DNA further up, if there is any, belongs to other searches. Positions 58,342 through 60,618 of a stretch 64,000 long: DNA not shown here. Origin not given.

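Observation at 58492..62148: Translationally coupled operon: ELM1/GtrOC1-like GT-B protein, small 2OG-Fe(II) dioxygenase and an unassignable 658-aa protein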

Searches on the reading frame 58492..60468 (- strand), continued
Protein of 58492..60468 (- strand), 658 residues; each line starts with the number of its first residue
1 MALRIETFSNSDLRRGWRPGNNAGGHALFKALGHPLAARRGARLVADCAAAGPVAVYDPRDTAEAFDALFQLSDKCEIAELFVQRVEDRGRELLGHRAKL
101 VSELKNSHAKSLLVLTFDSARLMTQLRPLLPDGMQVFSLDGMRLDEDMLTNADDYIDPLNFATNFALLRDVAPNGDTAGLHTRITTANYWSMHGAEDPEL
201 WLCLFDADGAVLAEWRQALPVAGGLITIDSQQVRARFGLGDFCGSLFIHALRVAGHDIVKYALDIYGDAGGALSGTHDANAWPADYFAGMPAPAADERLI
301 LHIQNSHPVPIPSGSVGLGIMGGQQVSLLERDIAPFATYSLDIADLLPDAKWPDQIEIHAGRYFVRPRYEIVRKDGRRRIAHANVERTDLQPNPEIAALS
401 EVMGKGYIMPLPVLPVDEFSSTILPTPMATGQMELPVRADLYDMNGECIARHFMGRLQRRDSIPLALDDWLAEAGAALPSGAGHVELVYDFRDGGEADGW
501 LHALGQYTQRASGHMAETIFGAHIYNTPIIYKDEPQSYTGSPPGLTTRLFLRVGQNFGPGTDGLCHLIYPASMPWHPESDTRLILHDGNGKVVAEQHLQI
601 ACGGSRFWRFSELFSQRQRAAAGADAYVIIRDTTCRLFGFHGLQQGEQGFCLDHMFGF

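Call 51: search_protein_families(library=pfam, proteins=[L052:9027-10238:+, L052:11227-12468:+, L084:9048-9791:+, L084:10806-12074:+, L084:12071-12883:+, L067:2358-3575:+, L067:3756-4868:+, L082:3426-5105:+, L082:8063-9274:+, L073:10245-10997:+], max_evalue=0.001)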
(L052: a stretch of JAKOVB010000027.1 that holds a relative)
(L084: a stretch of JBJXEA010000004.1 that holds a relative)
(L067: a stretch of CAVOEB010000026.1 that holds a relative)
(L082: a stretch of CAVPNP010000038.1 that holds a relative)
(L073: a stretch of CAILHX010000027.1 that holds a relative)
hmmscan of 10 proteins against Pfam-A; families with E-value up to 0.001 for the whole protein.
L052:9027-10238:+ (403 aa): 1 family
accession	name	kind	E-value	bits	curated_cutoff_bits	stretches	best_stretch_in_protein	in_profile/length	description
PF01757.29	Acyl_transf_3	-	1.2e-24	87.5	31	1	48-370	2-318/326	Acyltransferase domain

L052:11227-12468:+ (413 aa): 1 family
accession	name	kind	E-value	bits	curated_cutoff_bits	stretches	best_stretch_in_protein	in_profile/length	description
PF04932.20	Wzy_C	-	1.8e-22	80.2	31.7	1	187-343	5-149/149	O-Antigen ligase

L084:9048-9791:+ (247 aa): 7 families
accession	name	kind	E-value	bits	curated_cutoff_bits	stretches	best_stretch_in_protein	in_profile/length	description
PF13489.12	Methyltransf_23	-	4e-29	101.9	27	1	73-230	3-162/164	Methyltransferase domain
PF08241.18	Methyltransf_11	-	1.9e-17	64.1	21.2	1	93-182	1-93/95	Methyltransferase domain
PF13847.12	Methyltransf_31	-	2.7e-13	50.3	27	1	91-203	6-127/145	Methyltransferase domain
PF13649.12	Methyltransf_25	-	3.9e-13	50.3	27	1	93-180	2-97/97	Methyltransferase domain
PF08242.18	Methyltransf_12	-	6.6e-13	49.7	30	1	93-182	1-98/98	Methyltransferase domain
PF07021.18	MetW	-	3.3e-06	27.3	21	1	83-194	7-117/193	Methionine biosynthesis protein MetW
PF01209.24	Ubie_methyltran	-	2.8e-05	24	20.1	1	49-183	12-150/233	ubiE/COQ5 methyltransferase family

L084:10806-12074:+ (422 aa): 1 family
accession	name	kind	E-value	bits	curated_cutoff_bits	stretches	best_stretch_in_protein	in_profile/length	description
PF04932.20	Wzy_C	-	2.7e-15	56.9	31.7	1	190-354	5-149/149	O-Antigen ligase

L084:12071-12883:+ (270 aa): 2 families
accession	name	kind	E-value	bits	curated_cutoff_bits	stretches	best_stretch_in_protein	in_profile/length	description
PF00535.33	Glycos_transf_2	-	1e-18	68.3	23.3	1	6-139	1-149/168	Glycosyl transferase family 2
PF13704.12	Glyco_tranf_2_4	-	0.00096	20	27.5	0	13-87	2-85/98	Glycosyl transferase family 2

L067:2358-3575:+ (405 aa): 1 family
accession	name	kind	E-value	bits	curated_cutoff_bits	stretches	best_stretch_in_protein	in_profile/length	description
PF00557.29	Peptidase_M24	-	1.2e-17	64.8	23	1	177-391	2-208/208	Metallopeptidase family M24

L067:3756-4868:+ (370 aa): 1 family
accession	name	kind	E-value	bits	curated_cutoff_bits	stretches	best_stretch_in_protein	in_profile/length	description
PF00296.26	Bac_luciferase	-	9.5e-46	157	27.9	1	1-322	1-309/314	Luciferase-like monooxygenase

L082:3426-5105:+ (559 aa): 2 families
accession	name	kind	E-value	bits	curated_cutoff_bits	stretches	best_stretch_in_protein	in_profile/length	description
PF00144.29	Beta-lactamase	-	1.2e-55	189.4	27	1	42-350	3-313/329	Beta-lactamase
PF11954.13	DUF3471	-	5.3e-24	85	29.3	2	467-548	2-95/103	Domain of unknown function (DUF3471)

L082:8063-9274:+ (403 aa): 5 families
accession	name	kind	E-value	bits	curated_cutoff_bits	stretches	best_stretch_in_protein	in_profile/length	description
PF00817.25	IMS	-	6.3e-47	159.6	23.2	1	52-199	1-148/148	impB/mucB/samB family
PF11799.13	IMS_C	-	5.2e-26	91.7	20.7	1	286-389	2-104/109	impB/mucB/samB family C-terminal domain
PF11798.14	IMS_HHH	-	3.2e-07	30.6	24.4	1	215-241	5-31/32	IMS family HHH motif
PF21999.2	IMS_HHH_1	-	8e-07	29.9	27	1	228-275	5-53/53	DNA polymerase-iota, thumb domain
PF10391.15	DNA_pol_lambd_f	-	0.00064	19.9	29.8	0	224-251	4-31/51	Fingers domain of DNA polymerase lambda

L073:10245-10997:+ (250 aa): 7 families
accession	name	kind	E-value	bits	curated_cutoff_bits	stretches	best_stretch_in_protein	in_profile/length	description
PF08241.18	Methyltransf_11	-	5.6e-15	56.2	21.2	1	122-170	46-94/95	Methyltransferase domain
PF13489.12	Methyltransf_23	-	4.8e-10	39.8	27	1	103-197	38-141/164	Methyltransferase domain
PF13649.12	Methyltransf_25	-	2.3e-08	35.1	27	1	123-167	51-97/97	Methyltransferase domain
PF08242.18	Methyltransf_12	-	5.8e-08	33.8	30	1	118-168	44-97/98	Methyltransferase domain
PF13847.12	Methyltransf_31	-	7.1e-08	32.7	27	1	125-174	61-112/145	Methyltransferase domain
PF20922.3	Anamorsin_N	-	3.3e-05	24.1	27.1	1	120-183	35-99/163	Anamorsin, N-terminal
PF01209.24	Ubie_methyltran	-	0.00057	19.7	20.1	1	130-171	110-151/233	ubiE/COQ5 methyltransferase family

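Call 56: search_protein_families(library=pfam, alignment_id=A2, max_evalue=5)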
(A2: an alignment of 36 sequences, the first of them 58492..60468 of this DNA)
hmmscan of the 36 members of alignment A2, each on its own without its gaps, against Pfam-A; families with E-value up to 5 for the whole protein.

A. member 1, window:58492-60468:- (658 aa): 1 family
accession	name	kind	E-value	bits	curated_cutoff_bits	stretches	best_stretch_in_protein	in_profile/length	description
PF05489.18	Phage_tail_X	-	0.021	14.9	22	1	384-417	25-57/60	Phage Tail Protein X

B. families by the number of members that match (of 36 scanned): 8 families
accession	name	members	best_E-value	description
PF05489.18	Phage_tail_X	3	0.01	Phage Tail Protein X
PF10099.14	RskA_C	2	0.068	Anti-sigma-K factor rskA, C-terminal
PF13860.13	FlgD_ig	1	0.0082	FlgD Ig-like domain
PF21347.3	DUF3108_like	1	0.068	DUF3108-like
PF14827.12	dCache_3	1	0.1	Double sensory domain of two-component sensor kinase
PF01012.27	ETF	1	0.12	Electron transfer flavoprotein domain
PF03277.18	Herpes_UL4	1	0.19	Herpesvirus UL4 family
PF25533.1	Lysostaphin_N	1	0.2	Lysostaphin, N-terminal domain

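Call 57: search_protein_families(library=pfam, proteins=[L044:248-1960:+, L044:1963-2811:+, L044:7974-9023:-, L047:5297-6454:-, L047:7883-9046:-, L047:9778-10995:-, L046:529-3225:+, L046:5439-6014:+, L046:6029-8617:+], max_evalue=0.001)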
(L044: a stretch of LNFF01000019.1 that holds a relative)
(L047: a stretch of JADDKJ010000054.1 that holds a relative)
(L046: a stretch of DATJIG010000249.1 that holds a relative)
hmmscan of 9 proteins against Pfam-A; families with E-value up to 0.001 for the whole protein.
L044:248-1960:+ (570 aa): 5 families
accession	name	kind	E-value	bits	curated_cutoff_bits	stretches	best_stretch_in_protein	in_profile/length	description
PF02518.31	HATPase_c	-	1.1e-27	97.1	26.4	1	299-409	2-110/111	Histidine kinase-, DNA gyrase B-, and HSP90-like ATPase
PF00072.30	Response_reg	-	2.4e-22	79.6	30.2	1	440-551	2-110/111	Response regulator receiver domain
PF00512.31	HisKA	-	9e-18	64.5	26.9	1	185-252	1-66/66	His Kinase A (phospho-acceptor) domain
PF13426.13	PAS_9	-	2.4e-10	41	27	1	48-161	4-100/103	PAS domain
PF00989.32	PAS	-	1.5e-09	38.3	22.6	1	39-159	5-110/113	PAS fold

L044:1963-2811:+ (282 aa): 2 families
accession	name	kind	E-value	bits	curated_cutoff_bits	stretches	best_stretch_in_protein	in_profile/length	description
PF00072.30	Response_reg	-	3.9e-25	88.6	30.2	1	12-122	1-110/111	Response regulator receiver domain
PF13426.13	PAS_9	-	4e-08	33.9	27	1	169-271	2-103/103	PAS domain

L044:7974-9023:- (349 aa): 0 families

L047:5297-6454:- (385 aa): 3 families
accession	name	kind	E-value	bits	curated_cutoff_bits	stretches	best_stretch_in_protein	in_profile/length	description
PF21687.3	T2SSK_1st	-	5.2e-33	114.4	26.2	1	179-281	1-107/107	Type II secretion system (T2SS), protein K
PF03934.19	T2SSK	-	6.8e-11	42.8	24.2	1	285-343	1-62/63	Type II secretion system (T2SS), protein K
PF12836.13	HHH_3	-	1.7e-05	25.2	27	0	245-277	33-65/65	Helix-hairpin-helix motif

L047:7883-9046:- (387 aa): 6 families
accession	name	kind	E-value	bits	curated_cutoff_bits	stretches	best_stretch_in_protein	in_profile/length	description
PF13784.11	Fic_N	-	1.3e-23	83.3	26.7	1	43-122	4-82/82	Fic/DOC family N-terminal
PF02661.23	Fic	-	7.6e-21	75.2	24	1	129-234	1-93/93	Fic/DOC family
PF09339.16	HTH_IclR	-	9.1e-08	32.2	22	1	314-360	2-49/52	IclR helix-turn-helix domain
PF13412.12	HTH_24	-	1.3e-05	25.1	21.9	1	318-360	6-48/48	Winged helix-turn-helix DNA-binding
PF12802.13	MarR_2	-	3.8e-05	24.2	27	1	317-360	7-51/61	MarR family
PF01978.25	TrmB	-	0.0007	19.8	25.6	0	319-365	12-58/68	Sugar-specific transcriptional regulator TrmB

L047:9778-10995:- (405 aa): 1 family
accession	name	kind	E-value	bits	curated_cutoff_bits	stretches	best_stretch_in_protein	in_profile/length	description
PF00482.28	T2SSF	-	1.3e-63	213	25.2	2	72-194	2-125/125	Type II secretion system (T2SS), protein F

L046:529-3225:+ (898 aa): 2 families
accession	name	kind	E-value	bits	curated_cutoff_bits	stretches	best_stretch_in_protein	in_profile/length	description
PF00330.25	Aconitase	-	1.5e-168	562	28.7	1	79-566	13-463/463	Aconitase family (aconitate hydratase)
PF00694.25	Aconitase_C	-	2.2e-43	148.2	22.8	1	700-823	7-130/131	Aconitase C-terminal domain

L046:5439-6014:+ (191 aa): 2 families
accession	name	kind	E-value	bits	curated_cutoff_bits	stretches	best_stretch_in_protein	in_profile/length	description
PF02482.25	Ribosomal_S30AE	-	6.7e-13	49.6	23.7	1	5-105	1-86/88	Sigma 54 modulation protein / S30EA ribosomal protein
PF00313.28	CSD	-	1.3e-06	28.6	27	1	127-179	13-65/66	'Cold-shock' DNA-binding domain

L046:6029-8617:+ (862 aa): 2 families
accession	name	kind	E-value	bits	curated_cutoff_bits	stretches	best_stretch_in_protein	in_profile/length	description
PF22527.2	DEXQc_Suv3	-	3.2e-27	95.4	27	1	38-169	15-143/154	DEXQ-box helicase domain of Suv3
PF00271.37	Helicase_C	-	3.1e-10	40.7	23.5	1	206-296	27-109/110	Helicase conserved C-terminal domain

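Call 73: list_cluster_members(proteins=[window:58492-60468:-, window:61108-62145:-, window:60477-61115:-])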
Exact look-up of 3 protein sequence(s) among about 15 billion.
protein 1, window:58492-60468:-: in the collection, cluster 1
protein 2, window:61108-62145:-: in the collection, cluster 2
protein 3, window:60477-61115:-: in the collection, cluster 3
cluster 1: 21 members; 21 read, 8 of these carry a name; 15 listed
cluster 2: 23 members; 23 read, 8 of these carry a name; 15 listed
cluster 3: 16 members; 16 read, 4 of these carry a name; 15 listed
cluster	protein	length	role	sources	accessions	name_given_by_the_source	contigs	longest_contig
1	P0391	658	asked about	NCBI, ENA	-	-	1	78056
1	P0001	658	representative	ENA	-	-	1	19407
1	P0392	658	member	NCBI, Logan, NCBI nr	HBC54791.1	MAG TPA: hypothetical protein DCZ06_11055 [Alphaproteobacteria bacterium] | hypothetical protein [Alphaproteobacteria bacterium]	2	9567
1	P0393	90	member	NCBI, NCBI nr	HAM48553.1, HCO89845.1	MAG TPA: hypothetical protein DIT40_02620, partial [Alphaproteobacteria bacterium] | hypothetical protein [Alphaproteobacteria bacterium]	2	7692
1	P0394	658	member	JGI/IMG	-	hypothetical protein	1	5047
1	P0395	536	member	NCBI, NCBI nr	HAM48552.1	MAG TPA: hypothetical protein DCO73_12525 [Alphaproteobacteria bacterium] | hypothetical protein [Alphaproteobacteria bacterium]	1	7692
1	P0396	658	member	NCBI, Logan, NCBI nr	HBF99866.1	MAG TPA: hypothetical protein DDW95_15085 [Alphaproteobacteria bacterium] | hypothetical protein [Alphaproteobacteria bacterium]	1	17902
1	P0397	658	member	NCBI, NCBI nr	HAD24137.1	MAG TPA: hypothetical protein DCF61_00225 [Alphaproteobacteria bacterium] | hypothetical protein [Alphaproteobacteria bacterium]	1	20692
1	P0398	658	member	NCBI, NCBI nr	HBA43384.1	MAG TPA: hypothetical protein DCZ07_10455 [Alphaproteobacteria bacterium] | hypothetical protein [Alphaproteobacteria bacterium]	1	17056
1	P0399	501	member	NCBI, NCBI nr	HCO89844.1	MAG TPA: hypothetical protein DIT40_02615, partial [Alphaproteobacteria bacterium] | hypothetical protein [Alphaproteobacteria bacterium]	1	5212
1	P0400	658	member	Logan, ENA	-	-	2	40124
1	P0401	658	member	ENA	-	-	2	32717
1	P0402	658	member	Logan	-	-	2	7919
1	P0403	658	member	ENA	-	-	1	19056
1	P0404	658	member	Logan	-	-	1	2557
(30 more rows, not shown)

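Call 82: fold_search(model_id=the predicted structure, library=viral)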
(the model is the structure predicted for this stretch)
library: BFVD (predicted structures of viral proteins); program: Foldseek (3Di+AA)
matches with E <= 10: 1186; with E <= 0.001: 36
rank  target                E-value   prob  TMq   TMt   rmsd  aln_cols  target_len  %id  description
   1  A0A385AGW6            9.9e-07  0.66  0.10  0.07  41.1       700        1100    8  Tail protein [Methanobacterium virus Drs3]
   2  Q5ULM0                2.0e-06  0.98  0.12  0.11  24.7       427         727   10  Orf94 [Lactobacillus phage LP65]
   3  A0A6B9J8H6            2.8e-06  0.85  0.13  0.10  27.8       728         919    9  (no name in the UniProt tables at hand)
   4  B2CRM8                2.8e-05  0.87  0.12  0.18  18.9       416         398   10  Uncharacterized protein [Betalipothrixvirus uzonense]
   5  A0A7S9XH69            2.8e-05  0.35  0.11  0.11  34.2       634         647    8  BIG2 domain-containing protein [Enterococcus phage EFGrNG]
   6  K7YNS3                3.1e-05  0.44  0.12  0.14  27.9       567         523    8  B138 [Rat cytomegalovirus (isolate England)]
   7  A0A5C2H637            3.5e-05  0.38  0.12  0.08  36.4       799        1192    7  BIG2 domain-containing protein [Enterococcus phage PEf771]
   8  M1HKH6                5.1e-05  0.30  0.09  0.12  21.6       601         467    9  (no name in the UniProt tables at hand)
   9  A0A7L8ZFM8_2          5.7e-05  0.38  0.11  0.07  39.8       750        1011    8  (no name in the UniProt tables at hand)
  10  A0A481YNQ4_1          6.0e-05  0.35  0.11  0.07  27.9       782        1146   10  Collagen triple helix repeat protein [Pithovirus LCDPAC02]
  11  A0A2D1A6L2            6.4e-05  0.20  0.08  0.06  21.9       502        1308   10  Minor tail protein [Rhodococcus phage Trina]
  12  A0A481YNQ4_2          8.9e-05  0.33  0.11  0.07  27.1       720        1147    8  Collagen triple helix repeat protein [Pithovirus LCDPAC02]
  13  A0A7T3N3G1            1.1e-04  0.35  0.11  0.08  30.8       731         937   11  Minor tail protein [Arthrobacter phage Wollypog]
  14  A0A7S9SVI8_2          1.1e-04  0.21  0.09  0.06  31.4       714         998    7  (no name in the UniProt tables at hand)
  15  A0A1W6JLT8            1.4e-04  0.21  0.09  0.09  46.8       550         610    9  Tail protein [Lactococcus phage AM8]
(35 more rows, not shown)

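Call 88: search_protein_families(library=padloc, proteins=[window:58492-60468:-], max_evalue=0.01)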
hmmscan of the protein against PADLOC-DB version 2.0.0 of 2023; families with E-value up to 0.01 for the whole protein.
window:58492-60468:- (658 aa): 0 families
